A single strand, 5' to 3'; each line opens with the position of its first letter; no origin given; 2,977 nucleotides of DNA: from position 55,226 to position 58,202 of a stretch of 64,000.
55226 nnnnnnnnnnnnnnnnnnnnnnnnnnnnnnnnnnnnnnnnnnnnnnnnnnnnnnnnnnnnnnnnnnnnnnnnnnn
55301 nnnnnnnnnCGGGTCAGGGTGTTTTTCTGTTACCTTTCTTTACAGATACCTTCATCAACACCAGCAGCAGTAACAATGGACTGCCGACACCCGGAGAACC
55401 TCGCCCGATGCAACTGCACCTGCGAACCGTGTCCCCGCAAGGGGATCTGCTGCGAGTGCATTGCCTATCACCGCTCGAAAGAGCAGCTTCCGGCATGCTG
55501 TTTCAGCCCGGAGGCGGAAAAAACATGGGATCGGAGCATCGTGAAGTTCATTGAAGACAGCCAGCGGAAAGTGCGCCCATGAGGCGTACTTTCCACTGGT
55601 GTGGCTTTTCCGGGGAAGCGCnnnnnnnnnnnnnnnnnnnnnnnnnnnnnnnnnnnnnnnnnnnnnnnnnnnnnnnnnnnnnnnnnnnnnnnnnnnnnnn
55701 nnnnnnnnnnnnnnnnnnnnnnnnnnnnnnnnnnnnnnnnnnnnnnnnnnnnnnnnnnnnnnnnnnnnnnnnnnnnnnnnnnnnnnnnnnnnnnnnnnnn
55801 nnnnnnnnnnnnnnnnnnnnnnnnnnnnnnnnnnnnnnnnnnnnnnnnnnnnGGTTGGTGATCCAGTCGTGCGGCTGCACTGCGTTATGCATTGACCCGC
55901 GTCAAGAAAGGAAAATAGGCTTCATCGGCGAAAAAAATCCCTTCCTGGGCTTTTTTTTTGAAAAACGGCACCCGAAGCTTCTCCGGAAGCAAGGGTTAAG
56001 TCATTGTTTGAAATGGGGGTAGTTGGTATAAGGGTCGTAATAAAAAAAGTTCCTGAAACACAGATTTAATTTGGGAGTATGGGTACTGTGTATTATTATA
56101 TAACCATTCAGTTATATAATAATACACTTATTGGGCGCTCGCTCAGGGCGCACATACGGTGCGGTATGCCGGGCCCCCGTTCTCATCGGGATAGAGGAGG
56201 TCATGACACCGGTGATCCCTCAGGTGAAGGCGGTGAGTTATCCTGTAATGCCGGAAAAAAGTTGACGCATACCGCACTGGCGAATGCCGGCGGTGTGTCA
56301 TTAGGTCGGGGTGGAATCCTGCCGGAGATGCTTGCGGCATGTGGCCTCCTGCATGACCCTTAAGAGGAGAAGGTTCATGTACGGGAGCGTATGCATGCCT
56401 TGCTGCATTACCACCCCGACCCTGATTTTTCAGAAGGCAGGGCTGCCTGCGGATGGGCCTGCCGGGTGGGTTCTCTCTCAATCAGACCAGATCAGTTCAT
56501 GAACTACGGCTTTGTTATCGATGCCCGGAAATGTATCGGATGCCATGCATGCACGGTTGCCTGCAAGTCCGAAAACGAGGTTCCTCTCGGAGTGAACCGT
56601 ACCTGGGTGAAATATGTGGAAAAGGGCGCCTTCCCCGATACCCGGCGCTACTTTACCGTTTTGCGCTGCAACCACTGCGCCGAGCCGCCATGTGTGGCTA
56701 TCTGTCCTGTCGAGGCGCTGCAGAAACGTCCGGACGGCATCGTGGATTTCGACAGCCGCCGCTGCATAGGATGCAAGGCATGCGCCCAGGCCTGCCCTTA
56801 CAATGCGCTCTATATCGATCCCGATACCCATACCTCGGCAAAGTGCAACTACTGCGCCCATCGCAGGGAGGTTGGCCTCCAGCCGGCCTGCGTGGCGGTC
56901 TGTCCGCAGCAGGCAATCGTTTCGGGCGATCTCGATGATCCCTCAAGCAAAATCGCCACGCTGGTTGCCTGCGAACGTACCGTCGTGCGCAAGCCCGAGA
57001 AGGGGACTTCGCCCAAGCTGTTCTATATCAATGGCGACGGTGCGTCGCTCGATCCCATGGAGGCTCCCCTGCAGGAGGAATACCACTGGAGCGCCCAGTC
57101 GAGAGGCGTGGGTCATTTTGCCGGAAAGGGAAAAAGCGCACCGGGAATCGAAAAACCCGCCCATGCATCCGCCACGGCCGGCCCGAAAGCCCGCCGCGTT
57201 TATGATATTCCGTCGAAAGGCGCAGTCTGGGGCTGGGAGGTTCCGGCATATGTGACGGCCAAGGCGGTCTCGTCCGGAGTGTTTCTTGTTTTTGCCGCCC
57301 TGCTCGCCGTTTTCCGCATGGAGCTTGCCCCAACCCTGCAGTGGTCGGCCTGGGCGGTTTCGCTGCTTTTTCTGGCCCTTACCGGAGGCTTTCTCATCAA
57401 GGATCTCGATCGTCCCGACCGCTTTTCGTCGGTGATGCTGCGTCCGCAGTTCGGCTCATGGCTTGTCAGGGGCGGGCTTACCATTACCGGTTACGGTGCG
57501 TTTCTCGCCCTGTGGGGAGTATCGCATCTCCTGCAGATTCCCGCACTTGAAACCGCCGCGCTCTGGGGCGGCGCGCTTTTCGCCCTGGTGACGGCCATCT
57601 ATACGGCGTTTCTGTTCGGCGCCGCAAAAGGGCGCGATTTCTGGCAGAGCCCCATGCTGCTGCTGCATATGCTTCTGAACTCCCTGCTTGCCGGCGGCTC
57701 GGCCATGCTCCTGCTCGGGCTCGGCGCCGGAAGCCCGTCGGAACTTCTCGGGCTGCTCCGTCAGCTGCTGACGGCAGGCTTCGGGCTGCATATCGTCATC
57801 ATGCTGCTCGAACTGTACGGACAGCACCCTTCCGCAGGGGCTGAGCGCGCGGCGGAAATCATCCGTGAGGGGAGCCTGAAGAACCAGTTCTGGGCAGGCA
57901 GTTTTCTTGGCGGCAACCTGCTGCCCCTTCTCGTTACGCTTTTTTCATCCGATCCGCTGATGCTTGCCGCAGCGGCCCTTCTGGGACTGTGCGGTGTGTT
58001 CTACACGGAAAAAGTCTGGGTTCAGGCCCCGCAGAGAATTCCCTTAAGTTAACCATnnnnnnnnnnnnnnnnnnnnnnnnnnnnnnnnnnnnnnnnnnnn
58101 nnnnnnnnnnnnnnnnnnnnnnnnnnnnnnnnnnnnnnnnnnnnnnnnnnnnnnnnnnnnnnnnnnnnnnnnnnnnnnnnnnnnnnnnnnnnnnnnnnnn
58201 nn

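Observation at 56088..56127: Perfect 40-bp palindrome (17-bp arms) on the -10 of the Mo-oxidoreductase operon promoter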

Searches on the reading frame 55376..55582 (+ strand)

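Call 61: search_protein_families(library=pfam, proteins=[window:55376-55582:+], max_evalue=0.01)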
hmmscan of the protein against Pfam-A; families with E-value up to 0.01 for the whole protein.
window:55376-55582:+ (68 aa): 1 family
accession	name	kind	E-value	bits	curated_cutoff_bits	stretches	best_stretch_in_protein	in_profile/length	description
PF20095.4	DUF6485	-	5.4e-06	27.2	24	1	8-60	3-63/70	Domain of unknown function (DUF6485)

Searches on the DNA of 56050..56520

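Call 41: search_rna_families(source=window, start=56050, end=56520, threshold=evalue, max_evalue=1)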
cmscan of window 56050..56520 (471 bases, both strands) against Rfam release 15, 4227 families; matches with E-value up to 1: 1.
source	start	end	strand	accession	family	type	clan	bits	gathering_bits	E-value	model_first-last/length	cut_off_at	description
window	56088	56127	-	RF03718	mir-2804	Gene; miRNA;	-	22.7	86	0.058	22-63/78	no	mir-2804 microRNA precursor family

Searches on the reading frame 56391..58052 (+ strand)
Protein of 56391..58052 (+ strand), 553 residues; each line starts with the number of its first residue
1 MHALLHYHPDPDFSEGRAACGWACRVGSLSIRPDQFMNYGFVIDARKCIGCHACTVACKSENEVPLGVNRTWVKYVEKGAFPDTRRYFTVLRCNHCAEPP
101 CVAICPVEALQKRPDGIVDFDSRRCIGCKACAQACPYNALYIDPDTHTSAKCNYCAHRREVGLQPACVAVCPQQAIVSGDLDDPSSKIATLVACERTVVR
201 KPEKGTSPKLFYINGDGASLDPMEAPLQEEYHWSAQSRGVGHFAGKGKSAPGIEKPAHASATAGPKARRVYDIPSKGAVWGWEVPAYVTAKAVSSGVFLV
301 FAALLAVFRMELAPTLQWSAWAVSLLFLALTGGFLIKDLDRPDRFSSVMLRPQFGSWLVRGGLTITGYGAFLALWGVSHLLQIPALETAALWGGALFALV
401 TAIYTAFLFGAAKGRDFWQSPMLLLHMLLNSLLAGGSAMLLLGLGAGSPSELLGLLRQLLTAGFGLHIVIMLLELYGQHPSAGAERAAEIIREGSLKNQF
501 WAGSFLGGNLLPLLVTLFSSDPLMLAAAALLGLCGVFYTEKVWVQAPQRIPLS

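Call 12: search_protein_families(library=pfam, proteins=[window:56391-58052:+], max_evalue=0.01)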
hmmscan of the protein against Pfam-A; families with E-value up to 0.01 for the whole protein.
window:56391-58052:+ (553 aa): 12 families
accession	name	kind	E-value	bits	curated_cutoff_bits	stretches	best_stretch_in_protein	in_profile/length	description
PF13247.11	Fer4_11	-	2.8e-24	85.7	26.2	1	87-180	4-99/100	4Fe-4S dicluster domain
PF03916.19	NrfD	-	1e-15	58.7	25.8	1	277-538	8-299/313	Polysulphide reductase, NrfD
PF12838.12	Fer4_7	-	2.2e-12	47.7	27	3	92-139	1-52/52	4Fe-4S dicluster domain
PF13187.11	Fer4_9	-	1.7e-09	38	27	3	92-139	1-51/52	4Fe-4S dicluster domain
PF13237.11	Fer4_10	-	2.5e-09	37.4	25.5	3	120-172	4-53/53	4Fe-4S dicluster domain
PF00037.32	Fer4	-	5.2e-09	36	21.1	2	120-141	3-24/24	4Fe-4S binding domain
PF12837.12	Fer4_6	-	5.5e-09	36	25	1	117-140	1-24/24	4Fe-4S binding domain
PF12797.12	Fer4_2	-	1.4e-08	34.5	24.5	2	118-137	3-22/22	4Fe-4S binding domain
PF12800.12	Fer4_4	-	3.4e-05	24.3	24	0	124-138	3-17/17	4Fe-4S binding domain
PF25160.1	LdpA_Fe-S-bd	-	4.5e-05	23.6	27.6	1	98-139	6-42/49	LdpA Fe-S cluster-binding domain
PF13484.11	Fer4_16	-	5.4e-05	24.3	30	0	124-152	1-29/66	4Fe-4S double cluster binding domain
PF14697.11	Fer4_21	-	0.00014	22.4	35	2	93-139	8-56/59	4Fe-4S dicluster domain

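Call 13: find_related_loci(query=window:56391-58052:+, collection=genome_contigs, flank=10000)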
Query window:56391-58052:+ (553 aa) in genome_contigs; peptide patterns used: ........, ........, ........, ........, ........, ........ (x = any residue, [..] = any of these).
600 stretches matched a pattern (row limit reached: there are more); 566 encode a relative of the query (tblastn E <= 1e-3); the best 80 are kept; 80 distinct loci.
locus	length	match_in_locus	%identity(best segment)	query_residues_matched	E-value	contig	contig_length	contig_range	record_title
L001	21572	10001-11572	89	30-553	0e+0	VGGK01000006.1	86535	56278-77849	MAG: Chlorobiota bacterium isolate K_DeepCast_1200m_m2_283 K_DeepCast_1200m_m2_283_Ga0194110_10000152, whole genome shot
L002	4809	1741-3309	83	31-553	0e+0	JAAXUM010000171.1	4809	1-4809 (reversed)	MAG: Chlorobiaceae bacterium isolate W4_Combined_metabat2_036 W4_Combined_metabat2_036_NODE_11943, whole genome shotgun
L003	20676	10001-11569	73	31-553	0e+0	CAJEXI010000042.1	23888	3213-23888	MAG: uncultured Chlorobiaceae bacterium isolate RF-1857-SP43-464-F4_S21 genome assembly, contig: NODE_42_length_23888_co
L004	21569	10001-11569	73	31-553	0e+0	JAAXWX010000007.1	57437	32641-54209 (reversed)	MAG: Chlorobiaceae bacterium isolate W9_Combined_metabat2_047 W9_Combined_metabat2_047_NODE_309, whole genome shotgun se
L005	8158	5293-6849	73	35-553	0e+0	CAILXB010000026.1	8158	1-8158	MAG: uncultured Chlorobiaceae bacterium isolate LJ_bin-2526 genome assembly, contig: bin-2526:026/329, whole genome shot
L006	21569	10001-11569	72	31-553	0e+0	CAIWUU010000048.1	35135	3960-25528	MAG: uncultured Chlorobiaceae bacterium isolate Day6-4_bin-296 genome assembly, contig: bin-296:048/201, whole genome sh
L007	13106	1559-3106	73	37-553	0e+0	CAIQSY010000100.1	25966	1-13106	MAG: uncultured Chlorobiaceae bacterium isolate I2_bin-146 genome assembly, contig: bin-146:100/287, whole genome shotgu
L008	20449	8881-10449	73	31-553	0e+0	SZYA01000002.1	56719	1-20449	MAG: Chlorobium sp. isolate L442-64 CA-L442_244829, whole genome shotgun sequence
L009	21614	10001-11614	72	17-553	0e+0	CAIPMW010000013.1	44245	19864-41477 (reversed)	MAG: uncultured Chlorobiaceae bacterium isolate Umea1_bin-1492 genome assembly, contig: bin-1492:013/117, whole genome s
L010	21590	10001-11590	73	30-553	0e+0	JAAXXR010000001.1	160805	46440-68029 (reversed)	MAG: Chlorobiaceae bacterium isolate W9_Combined_metabat2_120 W9_Combined_metabat2_120_NODE_45, whole genome shotgun seq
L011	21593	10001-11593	69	31-553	0e+0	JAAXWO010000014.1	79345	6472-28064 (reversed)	MAG: Chlorobiaceae bacterium isolate W9_Combined_metabat2_022 W9_Combined_metabat2_022_NODE_169, whole genome shotgun se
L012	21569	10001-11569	71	37-553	0e+0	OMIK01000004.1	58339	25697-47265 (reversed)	Chlorobi bacterium Chlorobi_1 isolate AM_0510 genome assembly, contig: DGE0001AM2016_1_127428, whole genome shotgun sequ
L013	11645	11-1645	65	9-552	0e+0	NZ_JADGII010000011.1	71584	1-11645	Prosthecochloris ethylica strain N3 NODE_26_length_71584_cov_120.318207, whole genome shotgun sequence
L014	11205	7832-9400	74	31-553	0e+0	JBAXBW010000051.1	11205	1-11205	MAG: Chlorobiaceae bacterium isolate ELA177 MAG177_51, whole genome shotgun sequence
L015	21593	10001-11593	70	24-550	0e+0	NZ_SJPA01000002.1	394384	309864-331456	Chlorobium sp. N1 NODE_2_length_394384_cov_206.418813, whole genome shotgun sequence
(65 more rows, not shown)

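Call 47: find_homologous_proteins(query=L015:19152-19487:+, max_evalue=1e-30)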
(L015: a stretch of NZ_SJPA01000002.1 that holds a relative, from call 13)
Query L015:19152-19487:+ (111 aa): 4227 proteins with E <= 1e-30 among 4741 candidates; the best 120 are listed.
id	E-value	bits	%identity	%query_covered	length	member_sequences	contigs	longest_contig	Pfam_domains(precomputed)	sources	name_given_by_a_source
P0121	9.4e-69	247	100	100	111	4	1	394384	PF04358.20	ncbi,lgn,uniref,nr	ncbi:TusE/DsrC/DsvC family sulfur relay protein [Chlorobium sp. N1]|uniref:TusE/DsrC/DsvC family sul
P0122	1.3e-59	217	86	100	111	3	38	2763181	PF04358.20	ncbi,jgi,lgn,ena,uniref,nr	ncbi:MAG: TusE/DsrC/DsvC family sulfur relay protein [Chlorobium limicola]|jgi:dissimilatory sulfite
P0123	9.1e-59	214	86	100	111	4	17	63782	PF04358.20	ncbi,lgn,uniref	ncbi:TusE/DsrC/DsvC family sulfur relay protein [Chlorobium sp.]|uniref:TusE/DsrC/DsvC family sulfur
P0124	1.2e-58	214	82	100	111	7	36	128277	PF04358.20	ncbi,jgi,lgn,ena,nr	ncbi:MAG: TusE/DsrC/DsvC family sulfur relay protein [Candidatus Chlorobium antarcticum]|nr:TusE/Dsr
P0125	1.9e-58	213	86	100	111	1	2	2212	PF04358.20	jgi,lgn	jgi:tRNA 2-thiouridine synthesizing protein E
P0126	3.9e-58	212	84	100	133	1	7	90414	PF04358.20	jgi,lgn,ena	-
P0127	4.8e-58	212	85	100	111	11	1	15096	PF04358.20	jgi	jgi:dissimilatory sulfite reductase related protein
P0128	6.2e-58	212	85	100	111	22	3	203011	PF04358.20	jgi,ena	-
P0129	6.3e-58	212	85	100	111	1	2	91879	PF04358.20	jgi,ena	jgi:tRNA 2-thiouridine synthesizing protein E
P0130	6.5e-58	212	86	100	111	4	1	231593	PF04358.20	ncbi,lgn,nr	ncbi:MAG: TusE/DsrC/DsvC family sulfur relay protein [Chlorobium sp.]|nr:MAG: TusE/DsrC/DsvC family 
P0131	8.9e-58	211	86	100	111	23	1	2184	PF04358.20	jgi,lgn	jgi:tRNA 2-thiouridine synthesizing protein E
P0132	1.9e-57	210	82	100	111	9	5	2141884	PF04358.20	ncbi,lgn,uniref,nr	ncbi:TusE/DsrC/DsvC family sulfur relay protein [Prosthecochloris sp. N3]|uniref:TusE/DsrC/DsvC fami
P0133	5.6e-57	209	83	100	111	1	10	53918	PF04358.20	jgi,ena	jgi:tRNA 2-thiouridine synthesizing protein E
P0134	8.7e-57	208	83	100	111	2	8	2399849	PF04358.20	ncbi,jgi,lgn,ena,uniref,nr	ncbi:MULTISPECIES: TusE/DsrC/DsvC family sulfur relay protein [Prosthecochloris]|uniref:TusE/DsrC/Ds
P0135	9.5e-57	208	83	100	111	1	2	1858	PF04358.20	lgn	-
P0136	3.3e-56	206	83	100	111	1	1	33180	PF04358.20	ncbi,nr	ncbi:MAG TPA: TusE/DsrC/DsvC family sulfur relay protein [Chlorobaculum sp.]|nr:TusE/DsrC/DsvC famil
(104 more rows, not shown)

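Call 48: find_encoding_contigs(protein=P0122, flank=10000, max_places=3)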
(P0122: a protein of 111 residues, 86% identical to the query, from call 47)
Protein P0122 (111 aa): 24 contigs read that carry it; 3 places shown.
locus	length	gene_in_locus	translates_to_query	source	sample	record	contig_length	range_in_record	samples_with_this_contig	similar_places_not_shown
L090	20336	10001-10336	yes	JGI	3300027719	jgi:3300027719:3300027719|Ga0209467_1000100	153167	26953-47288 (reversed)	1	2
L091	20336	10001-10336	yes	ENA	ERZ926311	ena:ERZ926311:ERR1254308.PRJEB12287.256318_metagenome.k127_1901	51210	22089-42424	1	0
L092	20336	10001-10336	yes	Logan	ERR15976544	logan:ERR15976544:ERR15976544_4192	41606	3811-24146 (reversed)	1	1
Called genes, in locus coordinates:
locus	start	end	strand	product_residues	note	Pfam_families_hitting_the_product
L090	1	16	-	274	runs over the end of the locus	PF00142:Fer4_NifH, PF01656:CbiA, PF02374:ArsA_ATPase (weak), PF10609:ParA (weak), PF13614:AAA_31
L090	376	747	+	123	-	-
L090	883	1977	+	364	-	PF00248:Aldo_ket_red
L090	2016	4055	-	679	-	PF00512:HisKA, PF02518:HATPase_c, PF00072:Response_reg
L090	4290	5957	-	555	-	PF01590:GAF, PF13185:GAF_2, PF00158:Sigma54_activat, PF14532:Sigma54_activ_2, PF07728:AAA_5 (weak), PF25601:AAA_lid_14, PF02954:HTH_8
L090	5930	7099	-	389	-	PF00682:HMGL-like, PF22617:HCS_D2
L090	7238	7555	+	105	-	-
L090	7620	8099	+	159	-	PF00581:Rhodanese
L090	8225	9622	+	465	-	PF01656:CbiA, PF13500:AAA_26, PF07685:GATase_3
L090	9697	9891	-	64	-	-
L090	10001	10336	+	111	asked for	PF04358:DsrC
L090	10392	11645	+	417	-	PF03460:NIR_SIR_ferr, PF01077:NIR_SIR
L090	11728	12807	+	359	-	PF03460:NIR_SIR_ferr, PF01077:NIR_SIR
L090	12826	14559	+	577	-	PF14691:Fer4_20, PF00890:FAD_binding_2 (weak), PF01266:DAO, PF03486:HI0933_like (weak), PF07992:Pyr_redox_2, PF12831:FAD_oxidored (weak), PF13450:NAD_binding_8, PF12838:Fer4_7 (weak), +7 more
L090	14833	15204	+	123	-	-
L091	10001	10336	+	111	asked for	PF04358:DsrC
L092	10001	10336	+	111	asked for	PF04358:DsrC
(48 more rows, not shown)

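Call 49: find_encoding_contigs(protein=P0136, flank=10000, max_places=2)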
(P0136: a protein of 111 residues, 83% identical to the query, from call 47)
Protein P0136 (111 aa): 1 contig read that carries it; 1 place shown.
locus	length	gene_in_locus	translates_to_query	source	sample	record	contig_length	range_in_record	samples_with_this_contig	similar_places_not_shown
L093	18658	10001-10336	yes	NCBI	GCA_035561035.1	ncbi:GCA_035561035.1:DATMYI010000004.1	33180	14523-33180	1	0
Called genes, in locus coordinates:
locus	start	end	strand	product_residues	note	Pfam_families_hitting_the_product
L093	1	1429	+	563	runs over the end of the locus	PF10150:RNase_E_G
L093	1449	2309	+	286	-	PF14805:THDPS_N_2, PF00132:Hexapep (faint), PF14602:Hexapep_2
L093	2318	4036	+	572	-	PF22694:CtpB_N-like (weak), PF00595:PDZ, PF13180:PDZ_2, PF17820:PDZ_6, PF03572:Peptidase_S41, PF28547:CHD_PDZ-protease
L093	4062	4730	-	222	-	PF10693:DUF2499, PF12159:DUF3593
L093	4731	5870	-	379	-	PF01266:DAO (weak), PF01494:FAD_binding_3, PF04820:Trp_halogenase (faint), PF05834:Lycopene_cycl, PF07992:Pyr_redox_2, PF12831:FAD_oxidored (weak), PF13450:NAD_binding_8 (faint), PF22578:GGR_cat (faint)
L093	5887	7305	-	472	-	PF28494:GlyRS_ins_1, PF00587:tRNA-synt_2b (weak), PF03129:HGTP_anticodon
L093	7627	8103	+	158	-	PF00581:Rhodanese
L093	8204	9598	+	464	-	PF01656:CbiA, PF13500:AAA_26, PF07685:GATase_3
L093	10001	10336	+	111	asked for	PF04358:DsrC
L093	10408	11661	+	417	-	PF03460:NIR_SIR_ferr, PF01077:NIR_SIR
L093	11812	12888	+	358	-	PF03460:NIR_SIR_ferr, PF01077:NIR_SIR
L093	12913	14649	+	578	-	PF14691:Fer4_20, PF00890:FAD_binding_2 (weak), PF01266:DAO, PF03486:HI0933_like (weak), PF07992:Pyr_redox_2, PF12831:FAD_oxidored (weak), PF13450:NAD_binding_8, PF12838:Fer4_7, +8 more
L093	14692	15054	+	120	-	-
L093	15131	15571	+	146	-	PF14361:RsbRD_N (faint)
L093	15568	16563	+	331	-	PF02665:Nitrate_red_gam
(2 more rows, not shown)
